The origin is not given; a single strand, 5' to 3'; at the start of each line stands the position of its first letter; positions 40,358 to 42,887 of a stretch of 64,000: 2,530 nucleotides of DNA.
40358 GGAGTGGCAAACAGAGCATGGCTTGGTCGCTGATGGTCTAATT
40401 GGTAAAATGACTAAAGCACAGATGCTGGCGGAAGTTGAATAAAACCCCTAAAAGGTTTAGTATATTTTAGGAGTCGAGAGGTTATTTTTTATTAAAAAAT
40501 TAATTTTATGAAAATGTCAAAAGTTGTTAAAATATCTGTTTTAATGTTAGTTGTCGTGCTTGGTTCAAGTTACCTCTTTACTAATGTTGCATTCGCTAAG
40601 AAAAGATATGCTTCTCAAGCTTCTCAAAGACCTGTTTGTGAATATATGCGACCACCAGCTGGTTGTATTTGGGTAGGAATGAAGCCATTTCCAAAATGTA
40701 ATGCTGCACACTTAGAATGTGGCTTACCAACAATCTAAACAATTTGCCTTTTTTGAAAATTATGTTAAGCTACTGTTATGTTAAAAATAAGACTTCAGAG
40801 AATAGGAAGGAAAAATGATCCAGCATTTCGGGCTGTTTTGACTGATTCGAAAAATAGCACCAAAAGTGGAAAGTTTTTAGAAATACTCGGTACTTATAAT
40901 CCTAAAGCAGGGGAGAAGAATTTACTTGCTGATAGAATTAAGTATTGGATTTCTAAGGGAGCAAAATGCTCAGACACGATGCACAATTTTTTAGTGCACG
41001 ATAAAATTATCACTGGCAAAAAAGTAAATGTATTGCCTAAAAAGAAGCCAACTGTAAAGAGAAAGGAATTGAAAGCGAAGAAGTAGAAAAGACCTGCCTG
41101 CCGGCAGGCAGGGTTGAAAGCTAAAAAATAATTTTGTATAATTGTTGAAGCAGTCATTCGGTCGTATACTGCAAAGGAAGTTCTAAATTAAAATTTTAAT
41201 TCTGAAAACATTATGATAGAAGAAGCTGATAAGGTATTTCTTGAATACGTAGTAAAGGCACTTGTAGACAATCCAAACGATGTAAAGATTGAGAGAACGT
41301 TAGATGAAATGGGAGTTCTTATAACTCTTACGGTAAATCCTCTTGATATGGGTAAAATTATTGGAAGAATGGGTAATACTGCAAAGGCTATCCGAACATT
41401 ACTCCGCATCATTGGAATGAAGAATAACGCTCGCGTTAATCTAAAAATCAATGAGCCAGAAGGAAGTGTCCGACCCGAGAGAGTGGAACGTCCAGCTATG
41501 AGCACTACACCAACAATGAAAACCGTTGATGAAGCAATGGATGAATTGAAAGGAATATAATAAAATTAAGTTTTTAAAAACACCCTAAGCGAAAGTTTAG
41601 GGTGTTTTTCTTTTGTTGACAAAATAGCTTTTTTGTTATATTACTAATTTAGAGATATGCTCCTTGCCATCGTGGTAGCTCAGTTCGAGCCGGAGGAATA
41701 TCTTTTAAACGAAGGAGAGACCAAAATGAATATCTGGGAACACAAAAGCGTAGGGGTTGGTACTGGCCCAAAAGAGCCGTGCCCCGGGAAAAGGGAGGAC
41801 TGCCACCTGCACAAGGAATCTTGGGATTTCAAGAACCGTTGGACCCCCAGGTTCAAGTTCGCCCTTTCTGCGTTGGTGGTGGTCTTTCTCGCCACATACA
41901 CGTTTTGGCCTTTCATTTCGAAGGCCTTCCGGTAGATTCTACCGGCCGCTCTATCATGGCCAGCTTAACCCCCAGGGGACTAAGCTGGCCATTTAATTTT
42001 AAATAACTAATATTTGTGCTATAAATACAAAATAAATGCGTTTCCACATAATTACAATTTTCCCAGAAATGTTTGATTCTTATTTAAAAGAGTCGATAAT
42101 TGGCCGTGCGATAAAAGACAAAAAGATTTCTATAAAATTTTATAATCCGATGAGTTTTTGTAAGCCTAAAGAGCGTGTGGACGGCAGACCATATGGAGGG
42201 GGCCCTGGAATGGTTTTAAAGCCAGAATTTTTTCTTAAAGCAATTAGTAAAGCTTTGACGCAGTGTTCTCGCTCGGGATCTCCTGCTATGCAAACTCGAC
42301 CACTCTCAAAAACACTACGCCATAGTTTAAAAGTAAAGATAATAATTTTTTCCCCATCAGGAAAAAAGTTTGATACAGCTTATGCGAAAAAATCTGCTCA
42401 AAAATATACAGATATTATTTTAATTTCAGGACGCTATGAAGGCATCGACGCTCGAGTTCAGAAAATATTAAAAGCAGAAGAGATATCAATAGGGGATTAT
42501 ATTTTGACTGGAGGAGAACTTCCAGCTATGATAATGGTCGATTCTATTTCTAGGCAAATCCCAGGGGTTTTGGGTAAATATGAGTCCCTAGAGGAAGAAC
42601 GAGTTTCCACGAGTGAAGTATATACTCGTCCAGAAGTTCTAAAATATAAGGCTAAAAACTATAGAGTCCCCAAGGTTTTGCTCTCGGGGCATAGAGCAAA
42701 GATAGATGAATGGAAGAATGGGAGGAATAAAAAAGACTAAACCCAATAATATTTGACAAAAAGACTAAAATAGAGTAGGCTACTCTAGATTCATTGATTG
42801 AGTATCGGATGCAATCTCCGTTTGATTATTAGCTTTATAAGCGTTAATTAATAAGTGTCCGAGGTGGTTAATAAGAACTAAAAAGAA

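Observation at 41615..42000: GC-rich island with a small SD-preceded membrane-protein ORF at the position where rimM normally sits (rpsP-KH-[rimM]-trmD)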

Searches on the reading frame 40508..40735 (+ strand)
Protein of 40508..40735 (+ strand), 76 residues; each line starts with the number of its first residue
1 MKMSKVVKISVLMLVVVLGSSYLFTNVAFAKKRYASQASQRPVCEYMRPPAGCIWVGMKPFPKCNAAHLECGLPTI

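Call 32: search_protein_families(library=pfam, proteins=[window:40508-40735:+], max_evalue=1)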
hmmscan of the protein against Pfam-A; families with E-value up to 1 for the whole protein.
window:40508-40735:+ (76 aa): 0 families
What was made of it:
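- Closest known: Zinc-binding anti-sigma. Different: There is no adjacent sigma-factor gene and no Pfam match (call 32).
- It has no similarity to RimM or to any Pfam family (call 32).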

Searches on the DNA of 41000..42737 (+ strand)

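Call 4: search_rna_families(source=window, start=41000, end=42600, threshold=evalue, max_evalue=1, show_alignments=3)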
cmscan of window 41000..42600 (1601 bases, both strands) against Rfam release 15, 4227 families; matches with E-value up to 1: 4.
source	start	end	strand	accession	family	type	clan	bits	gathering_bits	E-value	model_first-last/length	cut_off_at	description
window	41520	41613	+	RF00515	PyrR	Cis-reg;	-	26.1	54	0.54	1-115/115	no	PyrR binding site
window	41566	41623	-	RF02362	Yfr10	Gene; sRNA;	-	24.7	43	0.63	1-78/78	no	Cyanobacterial functional RNA 10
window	41576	41616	+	RF00489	ctRNA_p42d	Gene; antisense;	-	19.3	50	0.53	1-46/46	no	ctRNA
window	41958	41990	-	RF03960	mir-6644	Gene; miRNA;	-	19.2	82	0.78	14-52/67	no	mir-6644 microRNA precursor family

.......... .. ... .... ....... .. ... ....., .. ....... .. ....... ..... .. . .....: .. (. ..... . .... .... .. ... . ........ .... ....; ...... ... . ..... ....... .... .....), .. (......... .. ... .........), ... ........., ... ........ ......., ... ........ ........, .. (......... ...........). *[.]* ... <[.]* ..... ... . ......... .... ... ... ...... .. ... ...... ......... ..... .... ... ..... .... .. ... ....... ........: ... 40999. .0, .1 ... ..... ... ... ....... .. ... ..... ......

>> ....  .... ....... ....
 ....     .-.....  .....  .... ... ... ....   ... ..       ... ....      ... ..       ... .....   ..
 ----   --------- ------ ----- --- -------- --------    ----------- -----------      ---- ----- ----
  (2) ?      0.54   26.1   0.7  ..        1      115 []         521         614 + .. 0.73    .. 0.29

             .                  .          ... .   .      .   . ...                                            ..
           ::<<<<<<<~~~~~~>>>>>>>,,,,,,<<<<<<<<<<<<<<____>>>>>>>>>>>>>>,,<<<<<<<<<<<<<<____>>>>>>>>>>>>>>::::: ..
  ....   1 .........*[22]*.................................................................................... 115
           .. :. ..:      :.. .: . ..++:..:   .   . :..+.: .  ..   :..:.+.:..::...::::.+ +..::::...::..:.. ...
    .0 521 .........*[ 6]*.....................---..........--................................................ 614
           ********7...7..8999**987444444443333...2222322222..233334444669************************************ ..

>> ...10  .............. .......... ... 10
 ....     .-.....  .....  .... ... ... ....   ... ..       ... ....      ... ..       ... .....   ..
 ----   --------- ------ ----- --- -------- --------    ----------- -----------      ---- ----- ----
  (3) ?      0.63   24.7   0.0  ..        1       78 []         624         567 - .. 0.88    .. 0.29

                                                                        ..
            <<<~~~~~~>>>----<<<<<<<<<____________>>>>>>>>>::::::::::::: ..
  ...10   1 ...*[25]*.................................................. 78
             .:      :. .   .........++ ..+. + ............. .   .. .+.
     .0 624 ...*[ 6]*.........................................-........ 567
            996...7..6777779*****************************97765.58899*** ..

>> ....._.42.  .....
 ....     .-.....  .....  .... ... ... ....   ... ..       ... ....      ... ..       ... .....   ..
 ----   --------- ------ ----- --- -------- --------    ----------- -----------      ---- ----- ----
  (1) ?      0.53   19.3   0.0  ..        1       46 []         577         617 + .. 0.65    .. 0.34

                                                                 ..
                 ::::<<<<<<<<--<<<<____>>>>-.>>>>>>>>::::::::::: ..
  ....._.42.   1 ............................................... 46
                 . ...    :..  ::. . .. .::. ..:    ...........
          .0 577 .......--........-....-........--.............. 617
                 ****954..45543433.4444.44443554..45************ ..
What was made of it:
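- On Any Rfam RNA family (tmRNA, RNase P, 6S, SRP, riboswitches, large ncRNAs): cmscan over 41000-42600 at E<=1 gave only four sub-threshold hits, on the two terminators (call 4).
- No Rfam family matches at E<=1 in the island, apart from terminator look-alikes (call 4).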

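Call 18: search_rna_families(sources=[L002, L010, L011, L013, L017, L023, L024, L025, L033, L034, L048, L050, L051, L055, L067, L073, L075, L076], threshold=gathering)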
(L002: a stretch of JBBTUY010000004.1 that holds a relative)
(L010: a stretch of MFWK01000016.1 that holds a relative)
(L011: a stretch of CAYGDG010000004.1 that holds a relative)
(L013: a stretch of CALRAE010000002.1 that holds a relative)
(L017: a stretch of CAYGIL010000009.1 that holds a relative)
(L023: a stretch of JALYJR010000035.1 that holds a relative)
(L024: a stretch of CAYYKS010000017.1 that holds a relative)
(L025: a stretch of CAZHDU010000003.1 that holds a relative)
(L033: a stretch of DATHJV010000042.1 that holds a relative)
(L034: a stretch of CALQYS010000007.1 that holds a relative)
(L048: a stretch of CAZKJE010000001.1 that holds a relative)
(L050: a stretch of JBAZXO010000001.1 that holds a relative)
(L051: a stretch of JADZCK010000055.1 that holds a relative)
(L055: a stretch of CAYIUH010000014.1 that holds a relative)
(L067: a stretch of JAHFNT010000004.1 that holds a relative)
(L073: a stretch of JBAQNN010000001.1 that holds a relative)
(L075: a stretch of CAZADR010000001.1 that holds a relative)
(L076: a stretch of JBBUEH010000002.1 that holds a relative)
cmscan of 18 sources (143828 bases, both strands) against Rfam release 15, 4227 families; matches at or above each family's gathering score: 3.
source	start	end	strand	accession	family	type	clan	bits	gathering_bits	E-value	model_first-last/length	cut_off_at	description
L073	7568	7641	+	RF00005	tRNA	Gene; tRNA;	CL00001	69.5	29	9.6e-13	1-71/71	no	tRNA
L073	7260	7330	+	RF00005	tRNA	Gene; tRNA;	CL00001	54.8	29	1.1e-08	1-71/71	no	tRNA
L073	7384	7456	+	RF00005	tRNA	Gene; tRNA;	CL00001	54.2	29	1.6e-08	1-71/71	no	tRNA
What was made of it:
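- On Any Rfam RNA family (tmRNA, RNase P, 6S, SRP, riboswitches, large ncRNAs): L050 was also negative (call 18).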

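Call 56: search_dna_similar(query=window:41615-42000:+, collection=phages, mode=distant, max_evalue=0.01)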
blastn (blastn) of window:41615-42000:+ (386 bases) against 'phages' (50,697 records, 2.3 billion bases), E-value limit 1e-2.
No match.

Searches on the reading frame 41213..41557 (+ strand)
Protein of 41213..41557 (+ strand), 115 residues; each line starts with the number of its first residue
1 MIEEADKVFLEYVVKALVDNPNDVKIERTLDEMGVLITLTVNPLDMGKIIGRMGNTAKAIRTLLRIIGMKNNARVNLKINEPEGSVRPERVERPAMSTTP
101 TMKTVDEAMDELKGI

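Call 32: search_protein_families(library=pfam, proteins=[window:41213-41557:+], max_evalue=1)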
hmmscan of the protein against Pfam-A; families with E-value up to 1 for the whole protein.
window:41213-41557:+ (115 aa): 4 families
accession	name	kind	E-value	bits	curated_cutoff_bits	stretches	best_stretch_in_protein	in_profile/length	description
PF13083.13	KH_KhpA-B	-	4.8e-20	71.7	32.1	1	9-79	3-73/73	KhpA/KhpB, KH domain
PF07650.23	KH_2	-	0.007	16.6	22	1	21-81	15-72/78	KH domain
PF21574.2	Cas9_PI_C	-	0.043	14.3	27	1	62-103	8-48/63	CRISPR-associated endonuclease Cas9, C-terminal domain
PF00013.35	KH_1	-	0.055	13.7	21.5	1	38-62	3-27/66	KH domain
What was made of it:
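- Closest known: The canonical rpsP-. Same: rpsP, a KhpA-type KH protein (PF13083, E=4.8e-20, call 32) and trmD appear in the canonical order.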
